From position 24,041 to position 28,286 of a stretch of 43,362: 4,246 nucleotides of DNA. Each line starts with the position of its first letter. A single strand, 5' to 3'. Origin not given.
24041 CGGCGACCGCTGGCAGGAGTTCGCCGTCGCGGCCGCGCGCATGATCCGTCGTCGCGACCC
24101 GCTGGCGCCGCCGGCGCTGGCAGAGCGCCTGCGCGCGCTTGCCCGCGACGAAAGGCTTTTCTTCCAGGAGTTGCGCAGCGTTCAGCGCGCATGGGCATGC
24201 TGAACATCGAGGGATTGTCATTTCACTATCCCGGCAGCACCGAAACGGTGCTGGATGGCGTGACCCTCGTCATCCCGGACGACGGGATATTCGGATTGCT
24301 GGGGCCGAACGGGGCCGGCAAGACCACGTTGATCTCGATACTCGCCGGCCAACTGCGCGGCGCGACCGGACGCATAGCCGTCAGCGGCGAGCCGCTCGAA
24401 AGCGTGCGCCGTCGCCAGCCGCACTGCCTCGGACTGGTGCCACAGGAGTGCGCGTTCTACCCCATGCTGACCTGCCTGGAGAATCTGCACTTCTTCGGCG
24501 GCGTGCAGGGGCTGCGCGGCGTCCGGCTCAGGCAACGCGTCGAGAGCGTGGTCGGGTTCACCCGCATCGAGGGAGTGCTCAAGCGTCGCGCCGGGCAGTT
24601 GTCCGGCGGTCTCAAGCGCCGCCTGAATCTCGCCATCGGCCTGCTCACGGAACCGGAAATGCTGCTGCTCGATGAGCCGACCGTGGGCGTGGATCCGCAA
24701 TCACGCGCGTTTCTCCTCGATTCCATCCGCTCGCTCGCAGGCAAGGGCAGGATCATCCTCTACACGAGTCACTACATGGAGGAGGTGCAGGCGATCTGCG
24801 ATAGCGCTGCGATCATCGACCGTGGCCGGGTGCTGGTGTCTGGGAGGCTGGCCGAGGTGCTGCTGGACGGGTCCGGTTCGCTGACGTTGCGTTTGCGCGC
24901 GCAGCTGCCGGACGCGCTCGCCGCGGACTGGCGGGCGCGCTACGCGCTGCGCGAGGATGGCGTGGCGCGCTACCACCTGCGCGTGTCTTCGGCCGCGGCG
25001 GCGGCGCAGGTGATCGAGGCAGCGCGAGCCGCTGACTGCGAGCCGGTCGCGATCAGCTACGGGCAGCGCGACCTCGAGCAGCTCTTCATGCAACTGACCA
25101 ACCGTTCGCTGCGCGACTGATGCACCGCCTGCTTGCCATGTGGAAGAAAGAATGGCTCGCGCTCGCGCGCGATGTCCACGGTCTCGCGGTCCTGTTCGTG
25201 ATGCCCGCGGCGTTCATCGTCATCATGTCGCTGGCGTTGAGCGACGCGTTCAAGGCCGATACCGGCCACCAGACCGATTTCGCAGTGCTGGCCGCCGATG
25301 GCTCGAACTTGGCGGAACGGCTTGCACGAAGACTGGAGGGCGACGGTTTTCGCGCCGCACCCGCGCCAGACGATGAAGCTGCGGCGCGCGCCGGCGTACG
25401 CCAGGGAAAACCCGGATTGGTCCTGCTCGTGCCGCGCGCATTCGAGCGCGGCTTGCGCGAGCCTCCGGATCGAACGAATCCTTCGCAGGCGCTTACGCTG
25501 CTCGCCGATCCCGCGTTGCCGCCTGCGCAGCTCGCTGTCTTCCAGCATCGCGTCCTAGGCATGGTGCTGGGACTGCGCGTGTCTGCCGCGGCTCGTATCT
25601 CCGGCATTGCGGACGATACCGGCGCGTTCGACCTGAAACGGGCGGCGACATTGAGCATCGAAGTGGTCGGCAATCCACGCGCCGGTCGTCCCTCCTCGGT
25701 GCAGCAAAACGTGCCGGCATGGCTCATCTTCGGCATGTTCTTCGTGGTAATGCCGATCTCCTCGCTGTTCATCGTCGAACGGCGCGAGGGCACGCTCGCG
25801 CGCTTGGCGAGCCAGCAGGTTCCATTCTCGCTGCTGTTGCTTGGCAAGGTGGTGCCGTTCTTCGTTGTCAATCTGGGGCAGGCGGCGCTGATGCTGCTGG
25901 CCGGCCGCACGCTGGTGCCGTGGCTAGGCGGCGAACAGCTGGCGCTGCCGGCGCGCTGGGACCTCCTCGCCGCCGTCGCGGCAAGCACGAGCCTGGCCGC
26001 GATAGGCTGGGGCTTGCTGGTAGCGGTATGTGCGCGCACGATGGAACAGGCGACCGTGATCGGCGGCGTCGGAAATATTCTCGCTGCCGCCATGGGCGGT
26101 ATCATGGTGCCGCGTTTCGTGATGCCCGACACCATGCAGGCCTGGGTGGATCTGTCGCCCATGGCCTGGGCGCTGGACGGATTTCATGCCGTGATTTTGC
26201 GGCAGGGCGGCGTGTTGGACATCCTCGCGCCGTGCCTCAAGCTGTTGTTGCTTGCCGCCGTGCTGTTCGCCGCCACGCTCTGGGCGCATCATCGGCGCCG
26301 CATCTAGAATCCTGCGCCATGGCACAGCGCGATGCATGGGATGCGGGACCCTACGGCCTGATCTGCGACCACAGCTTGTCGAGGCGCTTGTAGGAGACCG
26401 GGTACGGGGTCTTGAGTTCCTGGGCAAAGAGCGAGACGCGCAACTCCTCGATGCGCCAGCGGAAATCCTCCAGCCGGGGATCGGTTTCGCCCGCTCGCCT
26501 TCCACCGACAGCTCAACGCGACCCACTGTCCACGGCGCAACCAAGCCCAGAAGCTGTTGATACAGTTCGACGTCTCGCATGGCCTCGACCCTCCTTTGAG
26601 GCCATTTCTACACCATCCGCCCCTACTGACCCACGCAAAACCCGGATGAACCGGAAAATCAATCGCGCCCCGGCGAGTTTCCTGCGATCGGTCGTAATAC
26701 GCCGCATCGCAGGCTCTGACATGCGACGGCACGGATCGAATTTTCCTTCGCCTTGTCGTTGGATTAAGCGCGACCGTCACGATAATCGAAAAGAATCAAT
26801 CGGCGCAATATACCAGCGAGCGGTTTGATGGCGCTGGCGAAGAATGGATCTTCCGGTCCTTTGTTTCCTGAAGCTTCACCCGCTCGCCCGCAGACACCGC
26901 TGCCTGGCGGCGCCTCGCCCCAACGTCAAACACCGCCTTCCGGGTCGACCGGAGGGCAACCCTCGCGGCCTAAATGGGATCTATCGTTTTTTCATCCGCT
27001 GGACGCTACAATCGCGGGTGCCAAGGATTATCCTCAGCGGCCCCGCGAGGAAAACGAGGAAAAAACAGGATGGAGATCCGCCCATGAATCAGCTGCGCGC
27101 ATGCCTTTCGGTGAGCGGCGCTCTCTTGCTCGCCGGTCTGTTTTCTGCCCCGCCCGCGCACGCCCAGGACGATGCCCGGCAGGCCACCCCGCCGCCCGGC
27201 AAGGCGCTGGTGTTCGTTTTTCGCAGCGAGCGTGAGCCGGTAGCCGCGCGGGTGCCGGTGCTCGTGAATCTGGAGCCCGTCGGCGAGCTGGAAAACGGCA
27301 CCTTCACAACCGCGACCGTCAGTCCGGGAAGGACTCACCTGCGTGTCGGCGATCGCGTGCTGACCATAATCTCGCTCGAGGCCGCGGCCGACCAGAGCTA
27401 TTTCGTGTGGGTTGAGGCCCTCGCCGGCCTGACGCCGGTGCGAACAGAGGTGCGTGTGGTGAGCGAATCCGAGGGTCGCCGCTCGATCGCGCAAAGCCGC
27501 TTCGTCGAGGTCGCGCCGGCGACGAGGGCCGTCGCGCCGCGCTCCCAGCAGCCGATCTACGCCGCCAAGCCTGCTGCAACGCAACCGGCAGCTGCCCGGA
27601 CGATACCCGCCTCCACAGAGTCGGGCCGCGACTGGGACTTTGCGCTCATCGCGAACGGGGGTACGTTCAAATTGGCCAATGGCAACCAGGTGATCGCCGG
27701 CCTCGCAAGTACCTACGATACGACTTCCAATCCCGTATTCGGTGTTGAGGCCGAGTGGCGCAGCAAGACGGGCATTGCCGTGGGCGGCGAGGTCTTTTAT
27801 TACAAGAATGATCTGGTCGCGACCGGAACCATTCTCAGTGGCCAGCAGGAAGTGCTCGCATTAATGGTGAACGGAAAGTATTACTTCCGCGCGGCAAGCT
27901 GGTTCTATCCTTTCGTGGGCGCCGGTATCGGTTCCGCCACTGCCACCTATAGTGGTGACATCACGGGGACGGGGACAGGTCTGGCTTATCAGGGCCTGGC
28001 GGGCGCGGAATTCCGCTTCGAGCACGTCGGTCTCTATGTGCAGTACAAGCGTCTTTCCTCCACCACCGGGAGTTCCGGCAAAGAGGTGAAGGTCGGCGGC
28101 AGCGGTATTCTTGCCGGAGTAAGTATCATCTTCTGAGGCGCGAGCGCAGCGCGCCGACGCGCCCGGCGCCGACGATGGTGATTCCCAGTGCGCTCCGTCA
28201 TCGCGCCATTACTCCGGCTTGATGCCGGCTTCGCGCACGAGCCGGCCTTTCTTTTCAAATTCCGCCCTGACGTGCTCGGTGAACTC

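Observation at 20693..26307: DarA/DarB-like (dialkylresorcinol-type) cassette with unusual partners and no ACP gene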

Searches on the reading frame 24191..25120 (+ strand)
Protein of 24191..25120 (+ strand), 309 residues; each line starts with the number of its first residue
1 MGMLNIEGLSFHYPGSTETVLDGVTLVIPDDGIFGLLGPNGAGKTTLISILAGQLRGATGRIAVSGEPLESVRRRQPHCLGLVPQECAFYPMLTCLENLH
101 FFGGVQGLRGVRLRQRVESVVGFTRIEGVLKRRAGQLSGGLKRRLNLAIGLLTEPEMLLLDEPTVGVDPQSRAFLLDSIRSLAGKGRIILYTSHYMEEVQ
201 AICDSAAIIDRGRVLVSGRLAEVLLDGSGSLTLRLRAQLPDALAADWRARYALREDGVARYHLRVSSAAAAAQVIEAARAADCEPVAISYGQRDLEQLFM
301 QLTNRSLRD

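Call 3: search_protein_families(library=pfam, proteins=[window:24191-25120:+], max_evalue=0.01)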
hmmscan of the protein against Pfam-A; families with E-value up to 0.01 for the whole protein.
window:24191-25120:+ (309 aa): 4 families
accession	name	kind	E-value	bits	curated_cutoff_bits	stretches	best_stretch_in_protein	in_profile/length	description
PF00005.33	ABC_tran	-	7.8e-28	98.2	25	1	21-164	1-136/137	ABC transporter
PF13304.12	AAA_21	-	1.1e-12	49.1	27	2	121-194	222-298/304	AAA domain, putative AbiEii toxin, Type IV TA system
PF13476.12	AAA_23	-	0.00073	20.7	27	1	30-52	18-40/201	AAA domain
PF13555.12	AAA_29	-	0.0096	16.1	27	0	22-48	13-39/61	P-loop containing region of AAA domain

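Call 4: search_protein_families(library=ncbifam, proteins=[window:24191-25120:+], max_evalue=0.01)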
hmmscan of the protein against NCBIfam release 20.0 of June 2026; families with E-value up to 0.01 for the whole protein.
window:24191-25120:+ (309 aa): 191 families (the best 25 are shown)
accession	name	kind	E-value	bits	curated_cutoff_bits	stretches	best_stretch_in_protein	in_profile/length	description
TIGR01188.1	drrA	subfamily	2.8e-57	194.3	312.45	1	20-303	8-301/302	daunorubicin resistance ABC transporter, ATP-binding protein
NF010060.0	PRK13537.1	equivalog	1e-50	172.4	521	1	17-309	27-314/314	nodulation factor ABC transporter ATP-binding protein NodI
TIGR03864.1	PQQ_ABC_ATP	hypoth_equivalog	6.6e-48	163.2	302.25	1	4-225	2-221/236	ABC transporter, ATP-binding subunit, PQQ-dependent alcohol dehydrogenase system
NF010059.0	PRK13536.1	equivalog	6.6e-46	156.6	549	1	18-224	56-262/342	nodulation factor ABC transporter ATP-binding protein NodI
TIGR01288.1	nodI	equivalog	8.9e-45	153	424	1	18-224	17-223/303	nodulation factor ABC transporter ATP-binding protein NodI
TIGR03522.1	GldA_ABC_ATP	equivalog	2.4e-43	148.7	402.6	1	16-303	13-301/301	gliding motility-associated ABC transporter ATP-binding subunit GldA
NF033858.1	ABC2_perm_RbbA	equivalog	4.8e-42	143.9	1050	1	5-225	3-226/909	ribosome-associated ATPase/putative transporter RbbA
TIGR03740.1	galliderm_ABC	subfamily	3.9e-39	134.6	309.75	1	17-219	12-207/223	lantibiotic protection ABC transporter ATP-binding subunit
TIGR02142.1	modC_ABC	equivalog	1.6e-37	129.6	285.05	1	24-272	16-269/353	molybdenum ABC transporter ATP-binding protein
TIGR04406.1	LPS_export_lptB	equivalog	1.6e-37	129.1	240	1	4-225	2-224/239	LPS export ABC transporter ATP-binding protein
TIGR03410.1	urea_trans_UrtE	equivalog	7.5e-35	120.5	285.8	1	4-222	1-218/230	urea ABC transporter ATP-binding subunit UrtE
TIGR04521.1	ECF_ATPase_2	equivalog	3.7e-33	114.8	330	1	5-228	2-237/279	energy-coupling factor transporter ATPase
NF010171.0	PRK13652.1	equivalog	4.5e-32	111.2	476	1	1-240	1-240/277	cobalt transporter ATP-binding subunit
TIGR03873.1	F420-0_ABC_ATP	hypoth_equivalog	3.4e-31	108.4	372.4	1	5-225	3-226/256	putative F420-0 ABC transporter ATP-binding protein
TIGR00968.1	3a0106s01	subfamily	8.6e-31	107.3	342.75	1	19-223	14-218/237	sulfate ABC transporter ATP-binding protein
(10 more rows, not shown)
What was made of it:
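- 24191..25120 (+): ABC transporter ATPase ('darF'), 309 aa. PF00005; best NCBIfam match drrA subfamily, below cut-off (calls 3, 4).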

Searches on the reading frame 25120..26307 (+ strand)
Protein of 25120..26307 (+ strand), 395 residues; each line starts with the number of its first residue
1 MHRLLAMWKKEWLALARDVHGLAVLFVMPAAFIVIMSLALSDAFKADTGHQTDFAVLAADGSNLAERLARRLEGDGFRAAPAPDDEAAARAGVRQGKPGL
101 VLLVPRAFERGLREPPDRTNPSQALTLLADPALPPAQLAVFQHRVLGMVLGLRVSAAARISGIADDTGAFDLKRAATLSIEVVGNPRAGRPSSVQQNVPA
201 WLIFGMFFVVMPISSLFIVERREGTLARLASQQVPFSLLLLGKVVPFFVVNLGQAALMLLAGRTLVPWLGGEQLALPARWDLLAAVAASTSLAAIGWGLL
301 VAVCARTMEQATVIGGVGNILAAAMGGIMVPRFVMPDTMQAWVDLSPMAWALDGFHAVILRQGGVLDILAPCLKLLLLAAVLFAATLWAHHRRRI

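Call 3: search_protein_families(library=pfam, proteins=[window:25120-26307:+], max_evalue=0.01)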
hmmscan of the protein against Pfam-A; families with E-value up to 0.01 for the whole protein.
window:25120-26307:+ (395 aa): 2 families
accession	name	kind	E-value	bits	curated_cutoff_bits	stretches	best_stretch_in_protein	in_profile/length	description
PF12698.13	ABC2_membrane_3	-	2.6e-25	89.7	31.6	1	24-388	6-347/347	ABC-2 family transporter protein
PF01061.29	ABC2_membrane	-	3.4e-19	69.6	26.9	1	191-359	45-210/211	ABC-2 type transporter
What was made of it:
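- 25120..26307 (+): ABC-2 type permease ('darI'), 395 aa. PF12698 and PF01061 (call 3).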

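Call 4: search_protein_families(library=ncbifam, proteins=[window:25120-26307:+], max_evalue=0.01)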
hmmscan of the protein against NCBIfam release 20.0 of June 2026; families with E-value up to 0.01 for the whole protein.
window:25120-26307:+ (395 aa): 3 families
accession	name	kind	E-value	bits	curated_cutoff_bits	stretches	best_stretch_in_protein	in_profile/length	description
NF033858.1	ABC2_perm_RbbA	equivalog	6.8e-14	50.7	1050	1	2-388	540-902/909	ribosome-associated ATPase/putative transporter RbbA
NF038293.1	permease_SagH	equivalog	1.2e-09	37.5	450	1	208-384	191-360/370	SagH family ABC transporter permease subunit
TIGR01247.1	drrB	subfamily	0.00029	20.6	223.05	1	286-383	132-229/236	daunorubicin resistance ABC transporter membrane protein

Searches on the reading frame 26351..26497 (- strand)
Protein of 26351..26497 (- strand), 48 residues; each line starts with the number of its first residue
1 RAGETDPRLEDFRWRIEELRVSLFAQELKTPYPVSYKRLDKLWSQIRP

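Call 78: search_protein_families(library=pfam, proteins=[window:26351-26497:-], max_evalue=10)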
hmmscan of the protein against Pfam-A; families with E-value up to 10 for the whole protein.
window:26351-26497:- (48 aa): 1 family
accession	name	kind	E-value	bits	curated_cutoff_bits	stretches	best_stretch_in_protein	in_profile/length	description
PF11898.13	DUF3418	-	6.2e-17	61.9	25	1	4-45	540-582/582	Domain of unknown function (DUF3418)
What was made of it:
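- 26351..26497 (-): Remnant of the last ~45 codons, with stop, of hrpA. In the closest relatives hrpA is the gene convergent with the permease. DUF3418 positions 540-582 of 582, E 6e-17 (call 78).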

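Call 79: search_protein_families(library=ncbifam, proteins=[window:26351-26497:-], max_evalue=10)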
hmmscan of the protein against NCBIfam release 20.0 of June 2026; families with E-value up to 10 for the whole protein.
window:26351-26497:- (48 aa): 2 families
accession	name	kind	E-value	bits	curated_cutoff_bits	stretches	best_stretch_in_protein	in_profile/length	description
TIGR01967.1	DEAH_box_HrpA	equivalog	1.3e-12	46.2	722.75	1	4-45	1243-1284/1284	ATP-dependent RNA helicase HrpA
NF008348.1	PRK11131.1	equivalog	3.3e-09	34.6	1400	1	6-41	1248-1283/1287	ATP-dependent RNA helicase HrpA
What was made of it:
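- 26351..26497 (-): TIGR01967 HrpA positions 1243-1284 of 1284 (call 79).
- Tried and rejected: The ISL3 stub gave no Pfam or NCBIfam hit (calls 78, 79).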

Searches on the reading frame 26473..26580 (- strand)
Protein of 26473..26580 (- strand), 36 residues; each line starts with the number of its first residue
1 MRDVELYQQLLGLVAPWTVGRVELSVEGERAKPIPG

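Call 78: search_protein_families(library=pfam, proteins=[window:26473-26580:-], max_evalue=10)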
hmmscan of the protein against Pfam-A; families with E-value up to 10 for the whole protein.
seq(36 aa): 0 families

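Call 79: search_protein_families(library=ncbifam, proteins=[window:26473-26580:-], max_evalue=10)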
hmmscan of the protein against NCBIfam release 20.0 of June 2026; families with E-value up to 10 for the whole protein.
seq(36 aa): 0 families
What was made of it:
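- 26491..26580 (-): N-terminal 30-codon stub of an ISL3-family transposase, abutting the hrpA remnant. No Pfam or NCBIfam hit; the stub is too short (calls 78, 79).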

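Call 80: search_dna_similar(query=window:26473-26580:-, collection=plasmids, mode=protein, max_evalue=1, max_rows=12)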
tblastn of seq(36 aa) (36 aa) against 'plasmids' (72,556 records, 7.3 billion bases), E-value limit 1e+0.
Records with a match: 5; places in all: 6; records where one place covers at least 80% of the query: 4.
Best place of each record, by identity: 60-80% 1; <60% 4.
By first word of the organism name: Polaromonas 3; Salinivibrio 1; Shewanella 1.
By predicted mobility (MOB-suite, as given by PLSDB): conjugative 2; non-mobilizable 2; mobilizable 1.
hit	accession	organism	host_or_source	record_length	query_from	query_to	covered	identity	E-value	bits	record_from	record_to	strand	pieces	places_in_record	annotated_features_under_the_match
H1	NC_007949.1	Polaromonas sp. JS666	-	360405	1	30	83%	60.0%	4e-4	41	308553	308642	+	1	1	none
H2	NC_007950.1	Polaromonas sp. JS666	-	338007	1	30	83%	56.7%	3e-4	42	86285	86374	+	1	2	ISL3 family transposase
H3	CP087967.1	Polaromonas sp. P1-6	cell culture,cave ground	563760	1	30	83%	53.3%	5e-3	38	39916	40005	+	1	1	none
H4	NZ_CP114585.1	Salinivibrio proteolyticus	-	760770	1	30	83%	46.7%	2e-2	37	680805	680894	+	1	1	ISL3 family transposase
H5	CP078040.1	Shewanella putrefaciens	Whole Organism,sink handle in ICU Room ...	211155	1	24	67%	54.2%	3e-1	33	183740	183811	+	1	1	ISL3 family transposase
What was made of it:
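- Tried and rejected: It was identified only by tblastn against annotated plasmids (call 80).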

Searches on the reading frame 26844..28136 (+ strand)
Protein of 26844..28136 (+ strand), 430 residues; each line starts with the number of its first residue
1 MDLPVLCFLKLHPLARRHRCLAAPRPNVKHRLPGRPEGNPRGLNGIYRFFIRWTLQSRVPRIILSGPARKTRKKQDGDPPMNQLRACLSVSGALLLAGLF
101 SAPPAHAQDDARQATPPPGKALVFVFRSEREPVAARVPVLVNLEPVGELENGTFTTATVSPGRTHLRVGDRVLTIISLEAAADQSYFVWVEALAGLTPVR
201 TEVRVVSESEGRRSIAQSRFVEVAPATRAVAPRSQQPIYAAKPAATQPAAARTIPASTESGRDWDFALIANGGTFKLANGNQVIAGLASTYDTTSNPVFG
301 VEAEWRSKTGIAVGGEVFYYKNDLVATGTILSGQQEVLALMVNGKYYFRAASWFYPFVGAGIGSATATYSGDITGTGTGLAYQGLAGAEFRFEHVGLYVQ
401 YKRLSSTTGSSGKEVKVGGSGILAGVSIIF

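Call 21: search_protein_families(library=pfam, proteins=[window:26844-28136:+], max_evalue=0.001)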
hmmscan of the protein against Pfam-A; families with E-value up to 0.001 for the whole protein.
window:26844-28136:+ (430 aa): 2 families
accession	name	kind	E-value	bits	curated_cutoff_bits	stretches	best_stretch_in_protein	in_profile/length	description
PF13505.12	OMP_b-brl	-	1.7e-08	35.3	28.7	1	282-430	35-175/175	Outer membrane protein beta-barrel domain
PF11008.14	DUF2846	-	8.6e-07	29.4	34.3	1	119-193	3-81/92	Protein of unknown function (DUF2846)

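Call 34: find_encoding_contigs(protein=window:27084-28136:+, flank=8000, max_places=10)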
Protein window:27084-28136:+ (350 aa): 1 contig read that carries it; 1 place shown.
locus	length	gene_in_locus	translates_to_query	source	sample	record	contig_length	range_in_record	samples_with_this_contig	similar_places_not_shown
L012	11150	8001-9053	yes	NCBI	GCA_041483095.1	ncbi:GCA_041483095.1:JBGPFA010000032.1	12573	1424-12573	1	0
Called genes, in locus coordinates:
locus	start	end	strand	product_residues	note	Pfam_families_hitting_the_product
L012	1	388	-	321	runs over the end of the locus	PF03401:TctC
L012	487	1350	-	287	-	PF04909:Amidohydro_2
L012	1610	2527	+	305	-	-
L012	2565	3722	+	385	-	PF08541:ACP_syn_III_C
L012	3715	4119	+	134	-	-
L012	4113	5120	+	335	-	PF14399:BtrH_N, PF16169:DUF4872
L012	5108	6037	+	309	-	PF00005:ABC_tran, PF13304:AAA_21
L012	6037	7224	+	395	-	PF12698:ABC2_membrane_3, PF01061:ABC2_membrane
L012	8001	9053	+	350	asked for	PF11008:DUF2846 (weak), PF13505:OMP_b-brl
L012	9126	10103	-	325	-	PF03401:TctC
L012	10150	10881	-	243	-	-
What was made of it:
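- Tried and rejected: Only the window's own arrangement came back (call 34).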
